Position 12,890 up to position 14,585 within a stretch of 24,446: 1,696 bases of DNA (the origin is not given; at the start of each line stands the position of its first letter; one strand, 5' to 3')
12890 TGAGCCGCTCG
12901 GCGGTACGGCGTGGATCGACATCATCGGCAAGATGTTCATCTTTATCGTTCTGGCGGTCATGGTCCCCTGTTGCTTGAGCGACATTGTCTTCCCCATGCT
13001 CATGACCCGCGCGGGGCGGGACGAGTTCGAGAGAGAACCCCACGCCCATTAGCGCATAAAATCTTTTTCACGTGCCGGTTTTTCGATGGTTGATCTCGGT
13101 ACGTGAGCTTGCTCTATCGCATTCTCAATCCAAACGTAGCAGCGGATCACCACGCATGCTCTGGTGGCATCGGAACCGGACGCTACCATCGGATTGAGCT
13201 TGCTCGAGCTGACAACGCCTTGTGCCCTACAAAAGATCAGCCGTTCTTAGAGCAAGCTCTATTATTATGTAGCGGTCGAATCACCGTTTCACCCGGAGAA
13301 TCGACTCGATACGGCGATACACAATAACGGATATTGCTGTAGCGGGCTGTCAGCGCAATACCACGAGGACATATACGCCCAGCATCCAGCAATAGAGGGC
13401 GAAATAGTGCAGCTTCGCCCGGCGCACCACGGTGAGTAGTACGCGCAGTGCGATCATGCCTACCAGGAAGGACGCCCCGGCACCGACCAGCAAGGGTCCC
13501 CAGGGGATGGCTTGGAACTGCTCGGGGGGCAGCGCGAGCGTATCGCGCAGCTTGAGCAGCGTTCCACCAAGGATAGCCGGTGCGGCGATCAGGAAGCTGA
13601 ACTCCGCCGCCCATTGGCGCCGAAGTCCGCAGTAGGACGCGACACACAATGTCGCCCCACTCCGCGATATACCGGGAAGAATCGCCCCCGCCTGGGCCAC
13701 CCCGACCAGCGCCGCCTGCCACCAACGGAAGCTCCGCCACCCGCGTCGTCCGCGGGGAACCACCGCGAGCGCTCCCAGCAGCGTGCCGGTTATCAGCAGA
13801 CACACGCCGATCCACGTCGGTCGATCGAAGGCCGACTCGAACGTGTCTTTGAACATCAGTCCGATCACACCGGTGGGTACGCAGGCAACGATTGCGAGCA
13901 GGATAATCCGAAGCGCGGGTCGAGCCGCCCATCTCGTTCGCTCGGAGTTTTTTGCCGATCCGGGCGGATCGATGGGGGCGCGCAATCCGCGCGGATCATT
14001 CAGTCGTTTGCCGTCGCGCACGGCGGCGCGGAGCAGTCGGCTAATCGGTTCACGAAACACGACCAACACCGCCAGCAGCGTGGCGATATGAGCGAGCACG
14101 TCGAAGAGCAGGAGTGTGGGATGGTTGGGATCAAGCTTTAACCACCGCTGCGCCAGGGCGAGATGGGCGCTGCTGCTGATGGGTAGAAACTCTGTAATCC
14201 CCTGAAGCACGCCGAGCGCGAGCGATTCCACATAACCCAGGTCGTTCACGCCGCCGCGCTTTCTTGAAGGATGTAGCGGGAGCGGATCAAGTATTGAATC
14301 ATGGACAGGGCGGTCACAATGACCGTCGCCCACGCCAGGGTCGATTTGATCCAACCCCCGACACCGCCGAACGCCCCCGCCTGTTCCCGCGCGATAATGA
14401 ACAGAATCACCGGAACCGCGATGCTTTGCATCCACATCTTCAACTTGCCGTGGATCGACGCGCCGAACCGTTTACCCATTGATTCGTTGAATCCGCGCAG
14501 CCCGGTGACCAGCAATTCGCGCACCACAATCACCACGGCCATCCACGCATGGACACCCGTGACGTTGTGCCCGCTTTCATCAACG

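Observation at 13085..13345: Low-GC, multi-stem structured element between convergent genes, with an inverted partial copy 11 kb away at the window edge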

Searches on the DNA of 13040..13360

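Call 34: search_rna_families(source=window, start=13040, end=13360, threshold=evalue, max_evalue=10)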
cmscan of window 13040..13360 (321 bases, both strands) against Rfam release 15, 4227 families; matches with E-value up to 10: 2.
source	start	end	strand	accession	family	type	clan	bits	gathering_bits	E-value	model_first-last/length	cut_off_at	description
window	13061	13111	+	RF03035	nqrA-Marinomonas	Gene; sRNA;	-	16.3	95.5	4.1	1-134/134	no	nqrA-Marinomonas RNA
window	13232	13293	-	RF00283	SCARNA18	Gene; snRNA; snoRNA; scaRNA;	-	12.6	40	6.6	1-83/83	no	small Cajal body-specific RNA 18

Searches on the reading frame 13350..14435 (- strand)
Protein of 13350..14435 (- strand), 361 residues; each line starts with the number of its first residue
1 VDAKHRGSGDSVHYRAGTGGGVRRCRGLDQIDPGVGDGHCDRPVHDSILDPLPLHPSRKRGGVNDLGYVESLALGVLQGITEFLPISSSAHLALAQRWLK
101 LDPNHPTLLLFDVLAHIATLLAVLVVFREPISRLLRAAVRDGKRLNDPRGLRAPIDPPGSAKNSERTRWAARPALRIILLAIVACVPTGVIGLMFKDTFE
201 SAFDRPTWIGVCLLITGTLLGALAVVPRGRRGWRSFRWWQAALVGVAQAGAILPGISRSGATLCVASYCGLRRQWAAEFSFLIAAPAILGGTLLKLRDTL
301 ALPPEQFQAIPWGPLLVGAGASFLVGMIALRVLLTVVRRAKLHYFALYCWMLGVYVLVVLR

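Call 11: search_protein_families(library=pfam, proteins=[window:13350-14435:-])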
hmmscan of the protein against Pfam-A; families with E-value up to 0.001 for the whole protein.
window:13350-14435:- (361 aa): 1 family
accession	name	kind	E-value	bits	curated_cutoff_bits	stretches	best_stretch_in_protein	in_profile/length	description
PF02673.24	BacA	-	1.7e-73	248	33.4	1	72-354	2-256/257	Bacitracin resistance protein BacA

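Call 25: find_homologous_proteins(query=window:13350-14249:-, max_evalue=1e-40)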
Query window:13350-14249:- (299 aa): 458 proteins with E <= 1e-40 among 8000 candidates; the best 120 are listed.
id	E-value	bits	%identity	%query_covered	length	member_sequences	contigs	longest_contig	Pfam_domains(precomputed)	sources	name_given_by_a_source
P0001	2.1e-191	653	100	100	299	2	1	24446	PF02673.25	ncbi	-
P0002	8.9e-129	447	71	100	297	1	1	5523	PF02673.25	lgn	-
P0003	6.5e-121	421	67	99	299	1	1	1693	PF02673.25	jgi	jgi:undecaprenyl-diphosphatase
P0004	5.5e-117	409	67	99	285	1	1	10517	PF02673.25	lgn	-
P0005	2.0e-107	377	61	100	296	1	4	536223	PF02673.25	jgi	jgi:undecaprenyl-diphosphatase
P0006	1.5e-103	364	60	99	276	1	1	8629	PF02673.25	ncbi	-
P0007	3.9e-103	363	59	99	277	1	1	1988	PF02673.25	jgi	jgi:undecaprenyl-diphosphatase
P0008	6.8e-103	362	61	99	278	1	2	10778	PF02673.25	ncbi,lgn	ncbi:MAG: undecaprenyl-diphosphate phosphatase [Phycisphaerae bacterium]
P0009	1.4e-101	358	59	100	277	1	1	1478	PF02673.25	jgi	jgi:undecaprenyl-diphosphatase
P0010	2.4e-101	357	60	99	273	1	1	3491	PF02673.25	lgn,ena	-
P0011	8.2e-100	352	56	99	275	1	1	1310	PF02673.25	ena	-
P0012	8.3e-100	352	58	99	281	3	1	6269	PF02673.25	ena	-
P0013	1.9e-99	351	59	99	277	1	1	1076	PF02673.25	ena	-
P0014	4.7e-99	350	59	98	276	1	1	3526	PF02673.25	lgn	-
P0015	5.2e-99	349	57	99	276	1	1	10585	PF02673.25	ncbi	-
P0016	6.1e-99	349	57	99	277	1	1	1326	PF02673.25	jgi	jgi:undecaprenyl-diphosphatase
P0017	1.4e-98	348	57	99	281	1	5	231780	PF02673.25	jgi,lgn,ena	-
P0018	1.8e-98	348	58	99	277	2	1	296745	PF02673.25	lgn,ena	-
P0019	3.3e-98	347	58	100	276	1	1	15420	PF02673.25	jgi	jgi:undecaprenyl-diphosphatase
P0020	4.1e-98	347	58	99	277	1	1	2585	PF02673.25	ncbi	-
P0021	5.6e-98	346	58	99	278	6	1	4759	PF02673.25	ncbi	-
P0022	5.7e-98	346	57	99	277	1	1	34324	PF02673.25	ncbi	-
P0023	6.0e-98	346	59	99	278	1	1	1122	PF02673.25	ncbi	-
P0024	6.1e-98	346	56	100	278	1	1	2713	PF02673.25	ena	-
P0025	7.4e-98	346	58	99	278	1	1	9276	PF02673.25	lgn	-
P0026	7.5e-98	346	57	99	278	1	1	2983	PF02673.25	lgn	-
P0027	1.1e-97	345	58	99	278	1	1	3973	PF02673.25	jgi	-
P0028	1.2e-97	345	57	99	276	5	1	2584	PF02673.25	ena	-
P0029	1.2e-97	345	59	99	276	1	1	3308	PF02673.25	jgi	jgi:undecaprenyl-diphosphatase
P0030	1.9e-97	344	58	98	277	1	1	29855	PF02673.25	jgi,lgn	-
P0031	1.1e-96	342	57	99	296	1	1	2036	PF02673.25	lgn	-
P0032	1.6e-96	341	57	99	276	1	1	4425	PF02673.25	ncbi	-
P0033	5.6e-96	340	58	99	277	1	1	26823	PF02673.25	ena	-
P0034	5.6e-96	340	56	99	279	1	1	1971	PF02673.25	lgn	-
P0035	1.0e-95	339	58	99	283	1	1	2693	PF02673.25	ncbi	-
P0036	1.2e-95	338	58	99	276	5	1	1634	PF02673.25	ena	-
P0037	1.3e-95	338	57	97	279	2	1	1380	PF02673.25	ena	-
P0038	1.4e-95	338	58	98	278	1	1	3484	PF02673.25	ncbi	-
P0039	1.5e-95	338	57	96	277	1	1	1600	PF02673.25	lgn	-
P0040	1.6e-95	338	57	99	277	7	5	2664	PF02673.25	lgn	-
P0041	2.5e-95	337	58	100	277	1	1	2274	PF02673.25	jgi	jgi:undecaprenyl-diphosphatase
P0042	7.9e-95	336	57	99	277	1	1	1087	PF02673.25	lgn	-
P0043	1.1e-94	335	55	99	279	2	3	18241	PF02673.25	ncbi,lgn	-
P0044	1.1e-94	335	58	99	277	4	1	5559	PF02673.25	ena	-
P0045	1.3e-94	335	58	96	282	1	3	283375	PF02673.25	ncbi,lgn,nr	ncbi:MAG: undecaprenyl-diphosphate phosphatase [Phycisphaerae bacterium]|nr:undecaprenyl-diphosphate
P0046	1.4e-94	335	55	99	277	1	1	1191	PF02673.25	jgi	jgi:undecaprenyl-diphosphatase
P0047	2.4e-94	334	56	99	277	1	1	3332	PF02673.25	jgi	-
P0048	2.4e-94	334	55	99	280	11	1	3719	PF02673.25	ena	-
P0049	3.0e-94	334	56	99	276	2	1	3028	PF02673.25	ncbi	-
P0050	4.5e-94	333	57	99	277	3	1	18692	PF02673.25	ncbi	-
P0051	4.7e-94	333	58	98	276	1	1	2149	PF02673.25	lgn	-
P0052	1.7e-93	331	56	99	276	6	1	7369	PF02673.25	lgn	-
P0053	2.2e-93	331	56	98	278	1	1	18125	PF02673.25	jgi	-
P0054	2.6e-93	331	55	100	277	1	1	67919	PF02673.25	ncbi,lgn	-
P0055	3.6e-93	330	58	99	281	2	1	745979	PF02673.25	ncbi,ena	-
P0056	3.6e-93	330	56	99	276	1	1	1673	PF02673.25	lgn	-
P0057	5.1e-93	330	55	99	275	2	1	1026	PF02673.25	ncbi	-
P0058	5.6e-93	330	58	96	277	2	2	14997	PF02673.25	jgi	jgi:undecaprenyl-diphosphatase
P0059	6.1e-93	330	55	96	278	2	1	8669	PF02673.25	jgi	-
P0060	6.8e-93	329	55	99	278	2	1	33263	PF02673.25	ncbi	-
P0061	6.9e-93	329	55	99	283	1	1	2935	PF02673.25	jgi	-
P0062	7.3e-93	329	57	99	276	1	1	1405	PF02673.25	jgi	jgi:undecaprenyl-diphosphatase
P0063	2.1e-92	328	56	99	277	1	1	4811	PF02673.25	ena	-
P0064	6.4e-92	326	56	99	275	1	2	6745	PF02673.25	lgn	-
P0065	8.4e-92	326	56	99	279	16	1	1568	PF02673.25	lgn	-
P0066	9.7e-92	326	56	99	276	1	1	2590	PF02673.25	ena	-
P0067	2.3e-91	324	56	100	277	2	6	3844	PF02673.25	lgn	-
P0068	3.6e-91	324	57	100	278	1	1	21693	PF02673.25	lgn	-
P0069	6.0e-91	323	57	97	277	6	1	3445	PF02673.25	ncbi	-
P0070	6.2e-91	323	56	97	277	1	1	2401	PF02673.25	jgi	-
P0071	1.1e-90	322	57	98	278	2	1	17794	PF02673.25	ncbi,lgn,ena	-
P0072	1.2e-90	322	54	100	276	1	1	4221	PF02673.25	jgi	jgi:undecaprenyl-diphosphatase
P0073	1.5e-90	322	53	99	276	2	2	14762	PF02673.25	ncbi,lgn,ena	-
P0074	1.5e-90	322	56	98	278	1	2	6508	PF02673.25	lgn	-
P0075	1.5e-90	322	55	99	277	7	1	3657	PF02673.25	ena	-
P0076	1.7e-90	322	54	100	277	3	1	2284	PF02673.25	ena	-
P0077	2.0e-90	321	54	99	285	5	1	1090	PF02673.25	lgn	-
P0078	2.3e-90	321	52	99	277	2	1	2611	PF02673.25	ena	-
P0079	2.9e-90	321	58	93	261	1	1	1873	PF02673.25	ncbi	-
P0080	4.5e-90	320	56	99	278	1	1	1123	PF02673.25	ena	-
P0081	4.8e-90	320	56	97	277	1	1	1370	PF02673.25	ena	-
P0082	7.1e-90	320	58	94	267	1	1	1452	PF02673.25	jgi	jgi:undecaprenyl-diphosphatase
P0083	8.0e-90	319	53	99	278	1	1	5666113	PF02673.25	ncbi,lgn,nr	ncbi:MAG: undecaprenyl-diphosphate phosphatase [Phycisphaerales bacterium]|nr:MAG: undecaprenyl-diph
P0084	8.9e-90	319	56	99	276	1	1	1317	PF02673.25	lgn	-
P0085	1.5e-89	318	53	99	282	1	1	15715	PF02673.25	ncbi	-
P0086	1.7e-89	318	55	99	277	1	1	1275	PF02673.25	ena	-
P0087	2.7e-89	318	53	100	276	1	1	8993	PF02673.25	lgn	-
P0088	3.3e-89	317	56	99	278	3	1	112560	PF02673.25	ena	-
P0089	5.0e-89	317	57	99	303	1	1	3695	PF02673.25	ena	-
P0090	8.0e-89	316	54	99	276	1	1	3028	PF02673.25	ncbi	-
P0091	1.0e-88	316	55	99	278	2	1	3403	PF02673.25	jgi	-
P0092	1.1e-88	316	56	99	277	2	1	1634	PF02673.25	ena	-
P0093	1.3e-88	315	56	97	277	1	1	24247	PF02673.25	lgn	-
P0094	1.4e-88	315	53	99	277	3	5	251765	PF02673.25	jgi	-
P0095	1.4e-88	315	54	100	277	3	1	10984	PF02673.25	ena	-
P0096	1.6e-88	315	57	99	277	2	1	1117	PF02673.25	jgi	jgi:undecaprenyl-diphosphatase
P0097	1.8e-88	315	53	97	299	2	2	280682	PF02673.25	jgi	jgi:undecaprenyl-diphosphatase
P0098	2.3e-88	315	54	99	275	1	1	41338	PF02673.25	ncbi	-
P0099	3.3e-88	314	57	99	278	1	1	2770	PF02673.25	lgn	-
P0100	3.5e-88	314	52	98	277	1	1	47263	PF02673.25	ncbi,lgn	-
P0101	3.8e-88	314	56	97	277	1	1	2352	PF02673.25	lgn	-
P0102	3.9e-88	314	55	99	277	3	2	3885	PF02673.25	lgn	-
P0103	4.1e-88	314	54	99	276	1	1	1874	PF02673.25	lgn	-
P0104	5.3e-88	313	55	99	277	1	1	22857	PF02673.25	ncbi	-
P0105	6.7e-88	313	54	97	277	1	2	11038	PF02673.25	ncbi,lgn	-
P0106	7.0e-88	313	55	99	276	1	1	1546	PF02673.25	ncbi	-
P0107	1.2e-87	312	53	99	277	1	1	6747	PF02673.25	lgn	-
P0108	1.3e-87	312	56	99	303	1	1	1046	PF02673.25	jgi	jgi:undecaprenyl-diphosphatase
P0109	1.6e-87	312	52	99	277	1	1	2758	PF02673.25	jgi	-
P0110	1.7e-87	312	54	97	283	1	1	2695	PF02673.25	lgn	-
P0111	4.3e-87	310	55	100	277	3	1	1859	PF02673.25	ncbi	-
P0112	5.9e-87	310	56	93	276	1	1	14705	PF02673.25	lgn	-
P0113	6.3e-87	310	54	99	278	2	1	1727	PF02673.25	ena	-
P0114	6.8e-87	310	54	98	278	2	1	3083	PF02673.25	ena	-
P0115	7.0e-87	310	55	99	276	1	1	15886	PF02673.25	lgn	-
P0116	1.2e-86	309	56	95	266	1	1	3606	PF02673.25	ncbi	-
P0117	1.6e-86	309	55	99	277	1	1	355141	PF02673.25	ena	-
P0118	1.8e-86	308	74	62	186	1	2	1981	PF02673.25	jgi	-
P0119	2.3e-86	308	54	99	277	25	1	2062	PF02673.25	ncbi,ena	-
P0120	3.3e-86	307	53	99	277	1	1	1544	PF02673.25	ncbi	-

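Call 26: find_encoding_contigs(protein=P0002, flank=5000, max_places=3)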
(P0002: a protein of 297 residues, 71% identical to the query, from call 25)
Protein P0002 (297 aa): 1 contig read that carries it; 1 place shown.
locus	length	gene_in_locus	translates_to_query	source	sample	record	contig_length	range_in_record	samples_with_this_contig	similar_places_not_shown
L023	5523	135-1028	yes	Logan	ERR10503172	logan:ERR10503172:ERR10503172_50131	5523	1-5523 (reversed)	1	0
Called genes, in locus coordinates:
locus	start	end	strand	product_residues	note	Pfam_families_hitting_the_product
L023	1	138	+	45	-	?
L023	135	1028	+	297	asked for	PF02673:BacA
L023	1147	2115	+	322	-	PF01073:3Beta_HSD, PF01370:Epimerase, PF02719:Polysacc_synt_2 (weak), PF04321:RmlD_sub_bind, PF05368:NmrA, PF07993:NAD_binding_4, PF16363:GDP_Man_Dehyd, PF13460:NAD_binding_10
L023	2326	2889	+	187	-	PF00581:Rhodanese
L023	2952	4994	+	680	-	PF07584:BatA, PF00092:VWA, PF13519:VWA_2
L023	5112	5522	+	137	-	?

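Call 27: find_encoding_contigs(protein=P0004, flank=5000, max_places=3)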
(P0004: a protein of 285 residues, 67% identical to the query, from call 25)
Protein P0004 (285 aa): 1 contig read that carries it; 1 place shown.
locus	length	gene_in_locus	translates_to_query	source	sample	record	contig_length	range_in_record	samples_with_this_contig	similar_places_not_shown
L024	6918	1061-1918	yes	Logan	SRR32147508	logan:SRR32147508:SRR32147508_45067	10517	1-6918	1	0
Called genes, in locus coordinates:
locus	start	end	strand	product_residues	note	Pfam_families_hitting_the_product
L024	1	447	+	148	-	?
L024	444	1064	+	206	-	PF01066:CDP-OH_P_transf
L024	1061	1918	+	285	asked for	PF02673:BacA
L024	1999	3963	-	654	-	PF08534:Redoxin (weak), PF00578:AhpC-TSA, PF13905:Thioredoxin_8, PF25021:TEN_NHL (faint), PF01436:NHL (weak)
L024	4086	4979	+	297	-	PF01073:3Beta_HSD, PF01370:Epimerase, PF02719:Polysacc_synt_2 (weak), PF04321:RmlD_sub_bind, PF05368:NmrA, PF13460:NAD_binding_10, PF16363:GDP_Man_Dehyd, PF07993:NAD_binding_4 (weak)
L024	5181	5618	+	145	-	PF00581:Rhodanese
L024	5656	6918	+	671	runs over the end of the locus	PF07584:BatA, PF00092:VWA, PF13519:VWA_2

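Call 28: find_encoding_contigs(protein=P0005, flank=6000, max_places=2)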
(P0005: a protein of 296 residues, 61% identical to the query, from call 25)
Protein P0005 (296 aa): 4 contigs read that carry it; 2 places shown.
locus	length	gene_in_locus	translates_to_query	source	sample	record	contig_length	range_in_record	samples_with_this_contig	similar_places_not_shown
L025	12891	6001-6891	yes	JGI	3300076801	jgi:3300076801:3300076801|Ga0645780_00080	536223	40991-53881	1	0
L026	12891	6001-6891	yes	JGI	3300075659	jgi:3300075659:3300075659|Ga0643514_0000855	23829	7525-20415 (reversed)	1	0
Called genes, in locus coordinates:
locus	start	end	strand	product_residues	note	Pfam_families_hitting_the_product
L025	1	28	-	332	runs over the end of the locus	PF00132:Hexapep (faint)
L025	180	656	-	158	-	-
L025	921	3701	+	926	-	PF02739:5_3_exonuc_N, PF01367:5_3_exonuc, PF01612:DNA_pol_A_exo1, PF22619:DNA_polI_exo1 (weak), PF00476:DNA_pol_A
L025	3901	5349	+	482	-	PF00919:UPF0004, PF04055:Radical_SAM, PF18693:TRAM_2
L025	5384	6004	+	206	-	PF01066:CDP-OH_P_transf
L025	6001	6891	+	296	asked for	PF02673:BacA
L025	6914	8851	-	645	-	-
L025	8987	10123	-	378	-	PF00383:dCMP_cyt_deam_1, PF14437:MafB19-deam (weak), PF01872:RibD_C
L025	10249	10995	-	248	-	PF01252:Peptidase_A8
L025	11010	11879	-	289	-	PF01258:zf-dskA_traR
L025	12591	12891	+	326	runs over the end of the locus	PF00483:NTP_transferase, PF01128:IspD, PF02348:CTP_transf_3, PF12804:NTP_transf_3, PF00132:Hexapep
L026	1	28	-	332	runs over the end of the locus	PF00132:Hexapep (faint)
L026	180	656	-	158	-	-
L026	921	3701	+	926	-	PF02739:5_3_exonuc_N, PF01367:5_3_exonuc, PF01612:DNA_pol_A_exo1, PF22619:DNA_polI_exo1 (weak), PF00476:DNA_pol_A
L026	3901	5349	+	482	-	PF00919:UPF0004, PF04055:Radical_SAM, PF18693:TRAM_2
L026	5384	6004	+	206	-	PF01066:CDP-OH_P_transf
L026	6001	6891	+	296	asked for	PF02673:BacA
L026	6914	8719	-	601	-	-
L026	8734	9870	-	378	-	PF00383:dCMP_cyt_deam_1, PF14437:MafB19-deam (weak), PF01872:RibD_C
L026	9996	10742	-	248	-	PF01252:Peptidase_A8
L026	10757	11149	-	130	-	PF01258:zf-dskA_traR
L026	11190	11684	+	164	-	-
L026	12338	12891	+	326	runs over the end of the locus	PF00483:NTP_transferase, PF01128:IspD, PF02348:CTP_transf_3, PF12804:NTP_transf_3, PF00132:Hexapep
